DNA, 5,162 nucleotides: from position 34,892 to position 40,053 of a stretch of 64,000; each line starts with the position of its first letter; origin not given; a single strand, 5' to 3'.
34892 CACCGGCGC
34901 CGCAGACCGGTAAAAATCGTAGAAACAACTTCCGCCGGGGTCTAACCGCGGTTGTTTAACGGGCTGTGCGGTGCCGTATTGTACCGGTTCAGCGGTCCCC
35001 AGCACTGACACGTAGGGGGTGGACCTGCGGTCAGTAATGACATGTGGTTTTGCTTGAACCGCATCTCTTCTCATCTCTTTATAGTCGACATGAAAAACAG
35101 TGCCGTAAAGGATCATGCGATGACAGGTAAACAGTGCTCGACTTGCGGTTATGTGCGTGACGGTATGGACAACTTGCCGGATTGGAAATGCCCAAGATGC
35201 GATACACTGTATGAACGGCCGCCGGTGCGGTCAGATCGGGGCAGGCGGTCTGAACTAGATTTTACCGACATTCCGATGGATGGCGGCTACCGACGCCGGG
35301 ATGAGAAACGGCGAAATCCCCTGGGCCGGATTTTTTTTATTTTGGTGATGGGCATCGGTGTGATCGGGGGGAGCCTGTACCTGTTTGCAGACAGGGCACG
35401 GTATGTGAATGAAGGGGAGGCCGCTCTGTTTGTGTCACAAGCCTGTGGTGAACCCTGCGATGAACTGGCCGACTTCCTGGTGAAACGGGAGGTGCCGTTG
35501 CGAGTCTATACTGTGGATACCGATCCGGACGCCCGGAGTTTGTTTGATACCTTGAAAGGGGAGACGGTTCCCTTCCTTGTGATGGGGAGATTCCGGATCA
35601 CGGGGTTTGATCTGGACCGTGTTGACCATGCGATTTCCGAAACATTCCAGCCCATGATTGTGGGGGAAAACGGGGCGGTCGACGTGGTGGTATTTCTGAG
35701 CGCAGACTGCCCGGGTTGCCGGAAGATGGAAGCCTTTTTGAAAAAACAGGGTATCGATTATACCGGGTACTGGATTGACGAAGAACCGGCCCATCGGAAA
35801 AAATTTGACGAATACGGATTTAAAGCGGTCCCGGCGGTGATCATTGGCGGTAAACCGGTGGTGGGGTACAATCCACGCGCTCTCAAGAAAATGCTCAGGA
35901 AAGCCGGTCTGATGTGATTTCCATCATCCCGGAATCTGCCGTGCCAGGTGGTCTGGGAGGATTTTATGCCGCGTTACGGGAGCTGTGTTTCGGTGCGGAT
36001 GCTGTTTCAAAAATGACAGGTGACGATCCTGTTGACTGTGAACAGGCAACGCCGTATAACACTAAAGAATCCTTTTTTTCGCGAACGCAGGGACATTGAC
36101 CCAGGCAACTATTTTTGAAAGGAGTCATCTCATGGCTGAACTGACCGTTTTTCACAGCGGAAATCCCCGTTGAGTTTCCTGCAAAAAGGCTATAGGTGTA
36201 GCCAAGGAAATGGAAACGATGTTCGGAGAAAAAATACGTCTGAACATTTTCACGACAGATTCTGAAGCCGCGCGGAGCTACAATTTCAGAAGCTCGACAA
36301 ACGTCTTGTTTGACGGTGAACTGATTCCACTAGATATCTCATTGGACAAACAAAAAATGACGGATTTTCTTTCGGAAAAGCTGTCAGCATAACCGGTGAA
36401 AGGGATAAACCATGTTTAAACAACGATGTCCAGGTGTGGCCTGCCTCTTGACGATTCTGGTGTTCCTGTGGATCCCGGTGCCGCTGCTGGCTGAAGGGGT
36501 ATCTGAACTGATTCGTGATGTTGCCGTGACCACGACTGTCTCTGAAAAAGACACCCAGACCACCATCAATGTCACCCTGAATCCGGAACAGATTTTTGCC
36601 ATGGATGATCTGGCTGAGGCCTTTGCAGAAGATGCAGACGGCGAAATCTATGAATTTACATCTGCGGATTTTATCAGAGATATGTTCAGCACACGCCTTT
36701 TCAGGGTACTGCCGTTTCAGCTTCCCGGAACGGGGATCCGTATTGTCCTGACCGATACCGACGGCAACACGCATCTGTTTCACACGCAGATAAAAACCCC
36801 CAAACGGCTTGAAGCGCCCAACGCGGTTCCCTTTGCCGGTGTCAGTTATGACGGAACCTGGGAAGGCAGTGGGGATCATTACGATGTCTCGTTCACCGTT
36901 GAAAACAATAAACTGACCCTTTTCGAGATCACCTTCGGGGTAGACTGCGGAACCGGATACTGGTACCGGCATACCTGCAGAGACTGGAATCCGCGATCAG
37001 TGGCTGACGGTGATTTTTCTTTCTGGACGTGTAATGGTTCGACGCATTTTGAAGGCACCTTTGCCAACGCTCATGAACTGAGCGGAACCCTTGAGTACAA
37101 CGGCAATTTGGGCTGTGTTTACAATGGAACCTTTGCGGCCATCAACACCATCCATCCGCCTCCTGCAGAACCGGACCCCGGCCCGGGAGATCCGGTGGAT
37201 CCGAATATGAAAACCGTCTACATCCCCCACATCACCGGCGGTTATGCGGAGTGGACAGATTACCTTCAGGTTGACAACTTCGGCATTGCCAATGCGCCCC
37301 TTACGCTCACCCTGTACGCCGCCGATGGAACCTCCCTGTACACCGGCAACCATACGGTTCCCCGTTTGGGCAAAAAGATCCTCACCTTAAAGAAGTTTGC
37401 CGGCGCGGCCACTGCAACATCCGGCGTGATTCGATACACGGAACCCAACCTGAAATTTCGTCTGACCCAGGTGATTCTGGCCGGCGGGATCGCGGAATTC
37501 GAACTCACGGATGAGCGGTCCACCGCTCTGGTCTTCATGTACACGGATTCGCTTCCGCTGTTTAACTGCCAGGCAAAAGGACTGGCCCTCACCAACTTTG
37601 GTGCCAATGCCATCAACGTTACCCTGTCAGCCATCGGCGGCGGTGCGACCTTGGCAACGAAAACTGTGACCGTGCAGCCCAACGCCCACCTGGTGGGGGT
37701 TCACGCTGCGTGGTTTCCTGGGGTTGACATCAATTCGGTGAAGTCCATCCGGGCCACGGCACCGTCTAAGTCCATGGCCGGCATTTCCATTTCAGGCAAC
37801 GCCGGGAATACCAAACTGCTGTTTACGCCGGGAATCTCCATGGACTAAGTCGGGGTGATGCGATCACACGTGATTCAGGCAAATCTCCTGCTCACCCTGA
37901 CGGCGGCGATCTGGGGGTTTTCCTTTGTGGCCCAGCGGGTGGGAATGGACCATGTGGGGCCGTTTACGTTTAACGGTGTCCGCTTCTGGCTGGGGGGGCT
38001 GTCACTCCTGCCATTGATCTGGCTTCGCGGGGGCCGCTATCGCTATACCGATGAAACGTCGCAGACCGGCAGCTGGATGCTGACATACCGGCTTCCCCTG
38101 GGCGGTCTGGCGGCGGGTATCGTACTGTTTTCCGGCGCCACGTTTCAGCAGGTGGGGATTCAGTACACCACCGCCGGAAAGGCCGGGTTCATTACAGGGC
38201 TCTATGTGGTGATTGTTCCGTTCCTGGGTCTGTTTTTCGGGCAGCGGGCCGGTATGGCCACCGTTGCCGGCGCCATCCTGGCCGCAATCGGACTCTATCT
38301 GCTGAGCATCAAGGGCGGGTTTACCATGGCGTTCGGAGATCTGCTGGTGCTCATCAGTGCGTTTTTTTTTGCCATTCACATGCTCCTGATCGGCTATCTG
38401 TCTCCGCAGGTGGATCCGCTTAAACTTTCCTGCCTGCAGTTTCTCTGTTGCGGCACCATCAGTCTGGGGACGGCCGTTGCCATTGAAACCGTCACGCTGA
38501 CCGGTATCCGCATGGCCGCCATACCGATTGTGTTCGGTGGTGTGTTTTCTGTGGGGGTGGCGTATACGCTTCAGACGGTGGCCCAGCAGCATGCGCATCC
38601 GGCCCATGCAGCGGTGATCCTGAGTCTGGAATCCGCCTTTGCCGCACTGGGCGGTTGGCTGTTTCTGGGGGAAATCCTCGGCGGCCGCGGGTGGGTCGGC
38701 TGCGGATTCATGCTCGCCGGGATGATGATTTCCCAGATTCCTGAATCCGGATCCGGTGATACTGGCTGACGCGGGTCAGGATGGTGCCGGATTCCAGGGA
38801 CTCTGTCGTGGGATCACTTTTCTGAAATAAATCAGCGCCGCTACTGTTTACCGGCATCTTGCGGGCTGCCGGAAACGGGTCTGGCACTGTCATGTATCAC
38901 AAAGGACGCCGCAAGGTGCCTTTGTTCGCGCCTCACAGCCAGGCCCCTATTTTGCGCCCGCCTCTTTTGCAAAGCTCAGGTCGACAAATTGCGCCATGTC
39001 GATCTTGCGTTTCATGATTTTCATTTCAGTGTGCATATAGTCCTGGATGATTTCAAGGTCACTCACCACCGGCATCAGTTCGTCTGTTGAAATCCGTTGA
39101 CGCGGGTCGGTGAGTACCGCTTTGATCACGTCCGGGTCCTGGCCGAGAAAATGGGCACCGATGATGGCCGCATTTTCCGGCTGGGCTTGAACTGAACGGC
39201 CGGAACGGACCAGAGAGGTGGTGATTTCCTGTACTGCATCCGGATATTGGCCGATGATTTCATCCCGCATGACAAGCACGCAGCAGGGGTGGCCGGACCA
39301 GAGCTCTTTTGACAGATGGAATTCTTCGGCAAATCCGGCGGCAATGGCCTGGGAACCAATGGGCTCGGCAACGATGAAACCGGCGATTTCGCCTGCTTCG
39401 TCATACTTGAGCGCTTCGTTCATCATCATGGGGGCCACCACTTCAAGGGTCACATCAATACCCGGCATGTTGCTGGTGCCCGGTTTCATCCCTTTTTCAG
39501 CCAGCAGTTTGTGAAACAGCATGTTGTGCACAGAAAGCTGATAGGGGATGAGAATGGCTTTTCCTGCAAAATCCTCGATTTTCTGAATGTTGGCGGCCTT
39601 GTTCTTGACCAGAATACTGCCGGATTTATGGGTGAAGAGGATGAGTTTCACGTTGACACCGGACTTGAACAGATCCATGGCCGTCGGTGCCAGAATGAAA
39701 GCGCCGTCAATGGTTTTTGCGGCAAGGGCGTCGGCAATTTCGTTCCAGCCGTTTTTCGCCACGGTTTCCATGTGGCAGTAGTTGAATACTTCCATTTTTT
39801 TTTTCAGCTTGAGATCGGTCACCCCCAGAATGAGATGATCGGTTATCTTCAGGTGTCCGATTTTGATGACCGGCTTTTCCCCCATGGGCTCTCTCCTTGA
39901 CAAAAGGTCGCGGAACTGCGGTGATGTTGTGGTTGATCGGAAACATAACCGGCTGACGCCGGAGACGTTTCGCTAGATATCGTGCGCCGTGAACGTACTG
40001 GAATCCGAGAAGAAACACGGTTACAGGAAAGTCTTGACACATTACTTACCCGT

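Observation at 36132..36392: Unannotated UGA-recoded thioredoxin-fold gene: candidate UxxC selenoprotein with SECIS-like hairpin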

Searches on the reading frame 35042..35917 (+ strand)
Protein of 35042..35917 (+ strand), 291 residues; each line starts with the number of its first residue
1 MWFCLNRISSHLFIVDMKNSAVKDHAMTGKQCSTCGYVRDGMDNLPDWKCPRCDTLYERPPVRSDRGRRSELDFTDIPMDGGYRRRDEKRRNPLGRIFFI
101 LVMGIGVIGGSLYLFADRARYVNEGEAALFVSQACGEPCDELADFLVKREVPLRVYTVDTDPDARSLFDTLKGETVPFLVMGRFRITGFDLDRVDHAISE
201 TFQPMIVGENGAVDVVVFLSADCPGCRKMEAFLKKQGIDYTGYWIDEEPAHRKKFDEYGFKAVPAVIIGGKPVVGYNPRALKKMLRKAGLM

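Call 7: search_protein_families(library=pfam, proteins=[window:35042-35917:+], max_evalue=1)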
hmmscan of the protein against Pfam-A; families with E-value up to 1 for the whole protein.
window:35042-35917:+ (291 aa): 11 families
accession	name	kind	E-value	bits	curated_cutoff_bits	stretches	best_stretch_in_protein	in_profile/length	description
PF00462.30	Glutaredoxin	-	2.2e-16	60.3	22.9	2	215-272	1-59/60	Glutaredoxin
PF13462.12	Thioredoxin_4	-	9e-06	26.4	23.2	1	203-236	4-38/165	Thioredoxin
PF13192.12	Thioredoxin_3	-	0.00012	22.4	24.8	1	214-274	2-61/76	Thioredoxin domain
PF21349.2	RUBY_RBDX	-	0.0049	16.7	26.5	1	31-54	2-23/30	Rubrerythrin, rubredoxin-like domain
PF13098.12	Thioredoxin_2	-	0.0057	17.4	27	1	209-259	3-72/104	Thioredoxin-like domain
PF07282.18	Cas12f1-like_TNB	-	0.011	16.3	26.3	1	24-57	23-50/60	Cas12f1-like, TNB domain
PF13417.12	GST_N_3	-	0.02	15.7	22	1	221-273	5-57/75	Glutathione S-transferase, N-terminal domain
PF10497.14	zf-4CXXC_R1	-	0.024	15.3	22.7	1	26-69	30-78/99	Zinc-finger domain of monoamine-oxidase A repressor R1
PF13409.12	GST_N_2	-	0.03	15.4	25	0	223-273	2-57/70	Glutathione S-transferase, N-terminal domain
PF23458.2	DUF7130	-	0.037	14.4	35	1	31-55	55-78/89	Domain of unknown function (DUF7130)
PF16327.10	CcmF_C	-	0.19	11.3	28.7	1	105-132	5-32/323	Cytochrome c-type biogenesis protein CcmF C-terminal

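Call 8: search_protein_families(library=ncbifam, proteins=[window:35042-35917:+], max_evalue=1)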
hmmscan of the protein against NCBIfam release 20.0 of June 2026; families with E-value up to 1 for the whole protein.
window:35042-35917:+ (291 aa): 21 families
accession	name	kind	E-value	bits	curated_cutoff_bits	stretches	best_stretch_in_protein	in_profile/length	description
TIGR02196.1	GlrX_YruB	hypoth_equivalog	2.2e-21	76.1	88.55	2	215-285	2-73/74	glutaredoxin-like protein, YruB-family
TIGR02194.1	GlrX_NrdH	subfamily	9e-13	48.2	85.75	1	215-284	1-71/72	glutaredoxin-like protein NrdH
TIGR02181.1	GRX_bact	equivalog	4.4e-11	42.9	90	2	215-277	1-65/80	glutaredoxin 3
NF041212.1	Uxx_star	subfamily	2.7e-08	33.9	66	1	215-277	1-65/70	Uxx-star family glutaredoxin-like (seleno)protein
NF007923.0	PRK10638.1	equivalog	4.1e-06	26.7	129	1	215-275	4-65/83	glutaredoxin 3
TIGR02190.1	GlrX-dom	hypoth_equivalog_domain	3.6e-05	23.6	99.3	1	214-275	9-70/79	glutaredoxin-family domain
NF045501.1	HUGP_GUXX-star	exception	4.9e-05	23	325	1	212-276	164-230/236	HUGP/GUXX-star fusion selenoprotein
NF007657.0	PRK10329.1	equivalog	5.1e-05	23.2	131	1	215-283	3-71/81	glutaredoxin-like protein NrdH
TIGR02200.1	GlrX_actino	hypoth_equivalog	6.9e-05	23.2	89.5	1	216-268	3-57/77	mycoredoxin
TIGR02189.1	GlrX-like_plant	paralog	0.0012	18.8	93.8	1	214-276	9-75/99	glutaredoxin-like family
TIGR02180.1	GRX_euk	equivalog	0.0037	17.5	87.25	1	215-275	1-67/84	glutaredoxin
TIGR01617.1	arsC_related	subfamily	0.0041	17.4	75.05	1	217-256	3-42/117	Spx/MgsR family RNA polymerase-binding regulatory protein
TIGR00411.1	redox_disulf_1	equivalog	0.0048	16.9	92.75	1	213-272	1-63/82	MJ0307 family thioredoxin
NF011481.0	PRK14890.1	equivalog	0.011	15.7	61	1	25-56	5-36/61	putative Zn-ribbon RNA-binding protein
NF002459.0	PRK01655.1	subfamily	0.014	15.4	123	1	215-250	2-37/132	transcriptional regulator Spx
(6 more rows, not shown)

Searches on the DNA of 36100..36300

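Call 60: search_rna_families(source=window, start=36100, end=36300, threshold=evalue, max_evalue=10)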
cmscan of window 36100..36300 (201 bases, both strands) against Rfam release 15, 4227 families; matches with E-value up to 10: 4.
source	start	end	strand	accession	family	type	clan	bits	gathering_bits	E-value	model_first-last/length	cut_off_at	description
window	36205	36288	+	RF02725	sno_ZL8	Gene; snRNA; snoRNA; CD-box;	-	16.5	52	0.66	1-83/83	no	Small nucleolar RNA ZL8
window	36109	36152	+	RF02703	AsxR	Gene; sRNA;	-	14.6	63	9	1-53/53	no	Anti stx2 sRNA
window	36176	36244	+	RF02797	PssrA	Gene; sRNA;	-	13.8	69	5.4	1-93/93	no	Plasmid-encoded Shigella sRNA A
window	36173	36217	+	RF01371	CRISPR-DR58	Gene; CRISPR;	-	13.4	38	6.2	1-37/37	no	CRISPR RNA direct repeat element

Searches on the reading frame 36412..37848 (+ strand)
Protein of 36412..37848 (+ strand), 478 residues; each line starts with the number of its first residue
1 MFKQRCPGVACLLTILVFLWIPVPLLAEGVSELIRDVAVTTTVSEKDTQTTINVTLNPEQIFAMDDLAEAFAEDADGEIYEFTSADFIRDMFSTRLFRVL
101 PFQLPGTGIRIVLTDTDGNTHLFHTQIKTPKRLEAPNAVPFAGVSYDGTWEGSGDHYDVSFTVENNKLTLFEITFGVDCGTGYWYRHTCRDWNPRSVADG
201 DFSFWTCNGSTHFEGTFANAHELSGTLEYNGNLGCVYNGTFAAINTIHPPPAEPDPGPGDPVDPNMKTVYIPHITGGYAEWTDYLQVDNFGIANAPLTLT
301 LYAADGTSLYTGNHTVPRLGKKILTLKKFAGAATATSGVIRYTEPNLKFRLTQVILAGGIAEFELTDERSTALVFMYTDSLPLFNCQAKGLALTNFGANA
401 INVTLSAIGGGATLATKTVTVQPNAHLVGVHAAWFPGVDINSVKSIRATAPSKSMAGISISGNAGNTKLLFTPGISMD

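Call 7: search_protein_families(library=pfam, proteins=[window:36412-37848:+], max_evalue=1)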
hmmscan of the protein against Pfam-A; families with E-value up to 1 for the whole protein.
window:36412-37848:+ (478 aa): 1 family
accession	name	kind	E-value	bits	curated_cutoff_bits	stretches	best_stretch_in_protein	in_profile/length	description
PF18986.5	DUF5719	-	0.16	11.5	26.2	0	391-426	68-106/319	Family of unknown function (DUF5719)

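Call 8: search_protein_families(library=ncbifam, proteins=[window:36412-37848:+], max_evalue=1)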
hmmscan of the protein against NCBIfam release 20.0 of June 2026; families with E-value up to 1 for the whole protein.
window:36412-37848:+ (478 aa): 0 families

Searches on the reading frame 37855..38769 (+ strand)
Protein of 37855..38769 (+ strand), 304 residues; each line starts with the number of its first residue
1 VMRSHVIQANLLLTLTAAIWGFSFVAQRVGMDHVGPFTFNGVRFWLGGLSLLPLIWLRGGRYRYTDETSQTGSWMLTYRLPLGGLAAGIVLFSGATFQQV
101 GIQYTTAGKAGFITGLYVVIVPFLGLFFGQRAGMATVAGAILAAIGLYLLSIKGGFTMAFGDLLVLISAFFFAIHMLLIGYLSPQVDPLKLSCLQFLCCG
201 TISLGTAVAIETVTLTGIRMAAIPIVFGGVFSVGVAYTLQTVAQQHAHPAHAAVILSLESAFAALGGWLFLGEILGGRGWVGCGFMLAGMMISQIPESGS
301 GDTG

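Call 30: search_protein_families(library=ncbifam, proteins=[window:37855-38769:+], max_evalue=0.00001)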
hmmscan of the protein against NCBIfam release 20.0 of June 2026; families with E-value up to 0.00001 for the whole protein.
window:37855-38769:+ (304 aa): 1 family
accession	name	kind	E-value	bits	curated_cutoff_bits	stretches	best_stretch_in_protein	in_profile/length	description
NF008432.0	PRK11272.1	equivalog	3.7e-06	26.4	270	1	16-292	18-284/294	drug/metabolite exporter YedA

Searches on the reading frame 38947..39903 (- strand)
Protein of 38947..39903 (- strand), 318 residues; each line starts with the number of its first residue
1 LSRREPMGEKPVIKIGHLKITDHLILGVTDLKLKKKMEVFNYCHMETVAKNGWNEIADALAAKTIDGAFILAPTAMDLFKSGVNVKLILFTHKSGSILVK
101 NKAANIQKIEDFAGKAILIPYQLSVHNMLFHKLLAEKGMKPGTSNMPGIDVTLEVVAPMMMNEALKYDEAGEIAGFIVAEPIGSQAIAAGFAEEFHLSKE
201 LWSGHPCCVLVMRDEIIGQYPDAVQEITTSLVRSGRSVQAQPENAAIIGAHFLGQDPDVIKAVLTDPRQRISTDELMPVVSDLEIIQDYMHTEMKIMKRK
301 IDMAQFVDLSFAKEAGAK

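Call 30: search_protein_families(library=ncbifam, proteins=[window:38947-39903:-], max_evalue=0.00001)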
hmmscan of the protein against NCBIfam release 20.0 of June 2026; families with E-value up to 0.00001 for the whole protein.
window:38947-39903:- (318 aa): 2 families
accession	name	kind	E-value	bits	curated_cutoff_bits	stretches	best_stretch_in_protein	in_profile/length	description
TIGR01728.1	SsuA_fam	subfamily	4.9e-29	101.5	163.5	1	43-312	30-289/290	aliphatic sulfonate ABC transporter substrate-binding protein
NF040735.1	SBP_SaoX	equivalog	1.1e-10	41.1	300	1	39-317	26-297/330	ABC transporter substrate-binding subunit SaoX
